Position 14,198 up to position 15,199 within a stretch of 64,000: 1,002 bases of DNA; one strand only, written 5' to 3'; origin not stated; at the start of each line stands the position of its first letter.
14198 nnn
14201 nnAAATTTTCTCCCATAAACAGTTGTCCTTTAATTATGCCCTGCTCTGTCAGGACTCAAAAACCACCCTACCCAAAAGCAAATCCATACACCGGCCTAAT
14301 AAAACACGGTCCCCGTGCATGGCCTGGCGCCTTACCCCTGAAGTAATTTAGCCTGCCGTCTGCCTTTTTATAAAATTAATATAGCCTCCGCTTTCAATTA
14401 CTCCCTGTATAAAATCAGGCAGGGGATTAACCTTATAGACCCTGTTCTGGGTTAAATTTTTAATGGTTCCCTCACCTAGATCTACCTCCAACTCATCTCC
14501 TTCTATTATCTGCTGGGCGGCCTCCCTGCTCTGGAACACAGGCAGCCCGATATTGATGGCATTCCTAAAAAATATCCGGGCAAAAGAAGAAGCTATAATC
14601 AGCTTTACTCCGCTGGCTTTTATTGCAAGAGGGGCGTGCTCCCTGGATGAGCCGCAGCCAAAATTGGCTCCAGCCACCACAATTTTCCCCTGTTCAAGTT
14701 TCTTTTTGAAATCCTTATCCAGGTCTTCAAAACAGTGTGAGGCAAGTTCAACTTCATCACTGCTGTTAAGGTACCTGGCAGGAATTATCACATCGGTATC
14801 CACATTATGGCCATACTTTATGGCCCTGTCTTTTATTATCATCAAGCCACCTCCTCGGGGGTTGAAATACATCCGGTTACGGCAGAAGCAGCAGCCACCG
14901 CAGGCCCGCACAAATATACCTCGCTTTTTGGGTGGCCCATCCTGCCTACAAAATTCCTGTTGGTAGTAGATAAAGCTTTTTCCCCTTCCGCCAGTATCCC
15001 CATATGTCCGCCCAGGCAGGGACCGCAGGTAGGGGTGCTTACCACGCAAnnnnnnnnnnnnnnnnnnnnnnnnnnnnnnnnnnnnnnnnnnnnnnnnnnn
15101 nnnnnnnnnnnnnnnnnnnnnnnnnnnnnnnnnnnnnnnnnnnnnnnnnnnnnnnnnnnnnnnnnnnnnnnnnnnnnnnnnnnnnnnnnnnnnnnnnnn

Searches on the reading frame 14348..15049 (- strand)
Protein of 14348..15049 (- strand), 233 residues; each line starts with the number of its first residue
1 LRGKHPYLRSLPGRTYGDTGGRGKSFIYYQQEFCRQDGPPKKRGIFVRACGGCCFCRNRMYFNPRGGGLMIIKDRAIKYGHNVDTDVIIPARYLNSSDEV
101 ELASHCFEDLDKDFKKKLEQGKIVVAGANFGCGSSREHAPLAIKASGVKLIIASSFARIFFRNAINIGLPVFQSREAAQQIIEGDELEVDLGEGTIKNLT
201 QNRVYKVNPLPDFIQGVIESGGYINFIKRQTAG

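Call 60: search_protein_families(library=pfam, proteins=[window:14348-15049:-], max_evalue=1e-8)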
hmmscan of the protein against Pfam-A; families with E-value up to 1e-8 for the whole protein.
window:14348-15049:- (233 aa): 1 family
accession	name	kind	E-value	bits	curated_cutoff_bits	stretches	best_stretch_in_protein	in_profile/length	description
PF00694.25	Aconitase_C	-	2.6e-20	73.5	22.8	1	111-169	64-123/131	Aconitase C-terminal domain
